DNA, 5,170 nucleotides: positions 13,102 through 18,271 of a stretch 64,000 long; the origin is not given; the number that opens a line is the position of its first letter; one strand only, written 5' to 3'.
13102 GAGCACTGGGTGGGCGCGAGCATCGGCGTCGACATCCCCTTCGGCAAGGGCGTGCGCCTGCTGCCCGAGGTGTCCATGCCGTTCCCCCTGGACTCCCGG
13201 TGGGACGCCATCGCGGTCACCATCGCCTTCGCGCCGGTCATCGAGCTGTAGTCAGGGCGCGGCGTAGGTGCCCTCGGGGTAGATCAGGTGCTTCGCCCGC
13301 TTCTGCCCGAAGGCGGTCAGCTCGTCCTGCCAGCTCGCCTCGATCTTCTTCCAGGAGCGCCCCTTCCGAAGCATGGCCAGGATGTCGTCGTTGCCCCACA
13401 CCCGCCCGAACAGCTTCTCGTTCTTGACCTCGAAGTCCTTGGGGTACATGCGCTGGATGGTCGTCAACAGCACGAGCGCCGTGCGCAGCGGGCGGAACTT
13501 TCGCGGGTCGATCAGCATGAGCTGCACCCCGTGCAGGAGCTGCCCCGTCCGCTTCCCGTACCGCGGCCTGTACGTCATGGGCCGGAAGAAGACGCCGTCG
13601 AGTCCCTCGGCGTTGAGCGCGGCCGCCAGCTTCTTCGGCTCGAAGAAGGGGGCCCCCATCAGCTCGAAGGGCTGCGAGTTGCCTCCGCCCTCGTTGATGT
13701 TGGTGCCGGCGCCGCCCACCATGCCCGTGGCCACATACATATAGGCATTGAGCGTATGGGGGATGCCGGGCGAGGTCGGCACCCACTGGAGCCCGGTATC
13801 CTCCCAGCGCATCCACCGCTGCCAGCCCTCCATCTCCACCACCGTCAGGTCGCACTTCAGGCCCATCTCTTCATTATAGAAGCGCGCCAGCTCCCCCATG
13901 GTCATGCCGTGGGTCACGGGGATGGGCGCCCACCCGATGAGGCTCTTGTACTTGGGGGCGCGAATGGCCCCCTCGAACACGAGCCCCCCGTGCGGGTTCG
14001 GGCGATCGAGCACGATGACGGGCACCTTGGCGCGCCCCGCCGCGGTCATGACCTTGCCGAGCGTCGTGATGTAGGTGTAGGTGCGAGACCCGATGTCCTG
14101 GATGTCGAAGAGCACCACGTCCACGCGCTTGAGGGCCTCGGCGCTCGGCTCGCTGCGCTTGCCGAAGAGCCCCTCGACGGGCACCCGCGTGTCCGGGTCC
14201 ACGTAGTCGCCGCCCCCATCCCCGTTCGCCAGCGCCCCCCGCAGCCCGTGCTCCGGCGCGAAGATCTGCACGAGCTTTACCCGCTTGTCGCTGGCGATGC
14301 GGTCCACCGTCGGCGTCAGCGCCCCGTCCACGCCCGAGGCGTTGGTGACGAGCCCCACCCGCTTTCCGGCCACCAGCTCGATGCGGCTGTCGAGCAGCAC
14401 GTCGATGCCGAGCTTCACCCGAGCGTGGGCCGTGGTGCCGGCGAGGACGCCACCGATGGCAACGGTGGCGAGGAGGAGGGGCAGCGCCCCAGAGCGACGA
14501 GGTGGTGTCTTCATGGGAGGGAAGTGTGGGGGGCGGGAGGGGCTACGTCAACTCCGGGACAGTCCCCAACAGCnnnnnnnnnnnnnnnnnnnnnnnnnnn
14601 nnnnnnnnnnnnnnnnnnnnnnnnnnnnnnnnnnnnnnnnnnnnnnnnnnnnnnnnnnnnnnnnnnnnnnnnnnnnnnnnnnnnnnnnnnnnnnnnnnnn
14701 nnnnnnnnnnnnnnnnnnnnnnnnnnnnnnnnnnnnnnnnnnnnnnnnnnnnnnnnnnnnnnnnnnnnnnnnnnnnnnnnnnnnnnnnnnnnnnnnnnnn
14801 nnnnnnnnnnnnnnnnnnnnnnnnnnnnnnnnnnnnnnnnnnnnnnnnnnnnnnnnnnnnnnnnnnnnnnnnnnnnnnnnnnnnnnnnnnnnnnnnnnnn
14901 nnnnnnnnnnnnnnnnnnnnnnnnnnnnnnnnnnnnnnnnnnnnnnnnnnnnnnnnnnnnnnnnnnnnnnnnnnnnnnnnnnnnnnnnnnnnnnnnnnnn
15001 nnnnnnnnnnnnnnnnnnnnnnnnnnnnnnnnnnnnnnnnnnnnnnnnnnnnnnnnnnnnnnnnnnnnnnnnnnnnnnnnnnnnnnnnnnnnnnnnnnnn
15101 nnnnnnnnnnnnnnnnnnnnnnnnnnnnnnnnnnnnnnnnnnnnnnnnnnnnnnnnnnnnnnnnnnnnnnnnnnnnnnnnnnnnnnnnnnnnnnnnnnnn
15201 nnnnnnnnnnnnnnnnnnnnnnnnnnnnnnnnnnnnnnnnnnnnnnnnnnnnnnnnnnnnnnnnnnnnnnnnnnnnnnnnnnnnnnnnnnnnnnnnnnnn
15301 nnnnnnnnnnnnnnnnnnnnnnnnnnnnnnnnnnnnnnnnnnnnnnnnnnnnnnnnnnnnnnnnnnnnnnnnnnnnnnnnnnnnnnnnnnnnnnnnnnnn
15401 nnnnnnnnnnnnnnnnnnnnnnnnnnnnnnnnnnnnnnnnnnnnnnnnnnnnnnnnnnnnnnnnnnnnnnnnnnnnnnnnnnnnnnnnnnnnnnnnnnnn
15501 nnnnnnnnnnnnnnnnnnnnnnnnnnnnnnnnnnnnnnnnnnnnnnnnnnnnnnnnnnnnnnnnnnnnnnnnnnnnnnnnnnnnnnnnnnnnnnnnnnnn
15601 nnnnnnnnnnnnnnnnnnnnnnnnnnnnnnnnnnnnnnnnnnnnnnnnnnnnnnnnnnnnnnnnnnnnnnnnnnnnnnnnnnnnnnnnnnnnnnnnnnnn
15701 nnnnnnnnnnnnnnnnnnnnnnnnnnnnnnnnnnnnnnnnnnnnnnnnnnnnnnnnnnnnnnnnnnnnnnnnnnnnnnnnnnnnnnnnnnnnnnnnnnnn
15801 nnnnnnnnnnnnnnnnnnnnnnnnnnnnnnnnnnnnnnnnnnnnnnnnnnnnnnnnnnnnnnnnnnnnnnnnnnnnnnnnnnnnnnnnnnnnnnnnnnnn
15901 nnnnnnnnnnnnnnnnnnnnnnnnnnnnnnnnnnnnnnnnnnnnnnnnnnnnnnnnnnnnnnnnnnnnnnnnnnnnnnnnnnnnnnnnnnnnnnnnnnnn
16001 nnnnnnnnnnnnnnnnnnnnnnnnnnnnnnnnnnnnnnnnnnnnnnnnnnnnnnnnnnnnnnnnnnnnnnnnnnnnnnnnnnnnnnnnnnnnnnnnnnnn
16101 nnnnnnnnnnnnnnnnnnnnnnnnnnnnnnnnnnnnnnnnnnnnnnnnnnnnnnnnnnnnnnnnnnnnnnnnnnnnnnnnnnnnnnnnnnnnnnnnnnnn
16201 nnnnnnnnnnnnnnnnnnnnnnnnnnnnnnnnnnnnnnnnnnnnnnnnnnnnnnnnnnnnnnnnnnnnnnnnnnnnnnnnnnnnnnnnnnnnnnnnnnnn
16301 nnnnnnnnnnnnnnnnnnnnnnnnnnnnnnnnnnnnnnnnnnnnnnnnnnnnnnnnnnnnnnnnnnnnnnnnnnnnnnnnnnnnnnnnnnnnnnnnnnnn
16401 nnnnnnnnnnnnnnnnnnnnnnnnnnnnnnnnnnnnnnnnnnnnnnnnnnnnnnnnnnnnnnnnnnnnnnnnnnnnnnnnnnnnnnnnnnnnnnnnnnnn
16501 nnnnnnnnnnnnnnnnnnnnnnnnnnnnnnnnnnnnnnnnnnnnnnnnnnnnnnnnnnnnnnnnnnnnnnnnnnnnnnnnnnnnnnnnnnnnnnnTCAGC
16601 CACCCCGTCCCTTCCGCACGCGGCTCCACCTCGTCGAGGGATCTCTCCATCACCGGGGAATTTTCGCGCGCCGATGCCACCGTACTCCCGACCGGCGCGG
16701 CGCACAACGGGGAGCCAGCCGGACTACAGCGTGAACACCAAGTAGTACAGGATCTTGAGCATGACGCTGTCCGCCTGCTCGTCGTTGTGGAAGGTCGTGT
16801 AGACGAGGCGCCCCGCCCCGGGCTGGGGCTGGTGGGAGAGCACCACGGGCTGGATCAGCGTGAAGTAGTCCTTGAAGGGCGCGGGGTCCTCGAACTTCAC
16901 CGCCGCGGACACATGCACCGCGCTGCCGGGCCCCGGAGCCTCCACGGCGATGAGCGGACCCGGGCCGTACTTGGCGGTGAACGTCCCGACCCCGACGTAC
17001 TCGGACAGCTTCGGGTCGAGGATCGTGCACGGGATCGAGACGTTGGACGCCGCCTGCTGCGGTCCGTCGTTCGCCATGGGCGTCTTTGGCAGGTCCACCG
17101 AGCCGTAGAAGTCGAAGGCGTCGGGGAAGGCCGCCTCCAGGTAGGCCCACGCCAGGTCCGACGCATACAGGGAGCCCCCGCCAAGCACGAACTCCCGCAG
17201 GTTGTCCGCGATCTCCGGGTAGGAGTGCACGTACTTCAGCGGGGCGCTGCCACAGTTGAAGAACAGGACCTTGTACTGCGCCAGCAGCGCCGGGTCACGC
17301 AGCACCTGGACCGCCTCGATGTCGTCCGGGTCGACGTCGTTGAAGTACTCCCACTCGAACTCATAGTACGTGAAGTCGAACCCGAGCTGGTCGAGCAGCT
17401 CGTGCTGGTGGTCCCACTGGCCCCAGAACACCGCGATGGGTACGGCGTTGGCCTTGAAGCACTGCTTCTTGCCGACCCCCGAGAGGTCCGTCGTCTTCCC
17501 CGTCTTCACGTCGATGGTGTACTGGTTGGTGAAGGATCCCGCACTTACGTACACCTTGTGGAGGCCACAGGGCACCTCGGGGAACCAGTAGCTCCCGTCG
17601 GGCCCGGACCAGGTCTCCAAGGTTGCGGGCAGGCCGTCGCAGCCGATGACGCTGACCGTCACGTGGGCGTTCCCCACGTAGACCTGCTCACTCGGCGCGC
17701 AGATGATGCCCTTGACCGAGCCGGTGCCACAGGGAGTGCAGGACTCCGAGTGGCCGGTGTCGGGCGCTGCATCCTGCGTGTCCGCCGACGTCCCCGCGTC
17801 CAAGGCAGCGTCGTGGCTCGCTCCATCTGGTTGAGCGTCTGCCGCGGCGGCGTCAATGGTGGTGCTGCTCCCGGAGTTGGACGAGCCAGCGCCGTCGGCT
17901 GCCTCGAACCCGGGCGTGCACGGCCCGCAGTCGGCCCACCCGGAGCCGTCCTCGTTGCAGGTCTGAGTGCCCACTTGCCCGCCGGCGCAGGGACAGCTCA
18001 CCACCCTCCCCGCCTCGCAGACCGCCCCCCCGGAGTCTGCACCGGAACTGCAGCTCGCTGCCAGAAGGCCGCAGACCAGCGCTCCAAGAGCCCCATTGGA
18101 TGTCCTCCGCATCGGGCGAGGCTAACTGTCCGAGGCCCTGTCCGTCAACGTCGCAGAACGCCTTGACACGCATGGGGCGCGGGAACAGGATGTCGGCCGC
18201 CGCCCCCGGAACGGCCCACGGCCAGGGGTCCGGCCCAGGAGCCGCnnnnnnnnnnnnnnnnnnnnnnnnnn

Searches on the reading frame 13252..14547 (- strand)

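Call 13: search_protein_families(library=pfam, proteins=[window:13252-14547:-], max_evalue=1)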
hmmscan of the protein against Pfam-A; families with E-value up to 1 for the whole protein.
window:13252-14547:- (431 aa): 3 families
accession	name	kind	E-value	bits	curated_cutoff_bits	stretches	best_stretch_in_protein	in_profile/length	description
PF07075.17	NamZ_N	-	2.6e-76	256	26.9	1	64-264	1-201/203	Exo-beta-N-acetylmuramidase NamZ, N-terminal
PF20732.2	NamZ_C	-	1.2e-42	146.7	25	1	270-423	2-152/152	Exo-beta-N-acetylmuramidase NamZ, C-terminal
PF01306.25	LacY_symp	-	0.32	10.2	24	1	146-195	250-298/413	LacY proton/sugar symporter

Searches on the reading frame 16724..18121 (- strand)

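Call 13: search_protein_families(library=pfam, proteins=[window:16724-18121:-], max_evalue=1)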
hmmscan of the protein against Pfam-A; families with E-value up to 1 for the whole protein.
window:16724-18121:- (465 aa): 2 families
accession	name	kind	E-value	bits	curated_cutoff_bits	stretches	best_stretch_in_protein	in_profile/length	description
PF13620.12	CarboxypepD_reg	-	6.3e-07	30.1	32.3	1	136-213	2-77/82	Carboxypeptidase regulatory-like domain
PF09430.16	EMC7_beta-sandw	-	0.14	12.8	26.6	1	151-210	9-64/122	ER membrane protein complex subunit 7, beta-sandwich domain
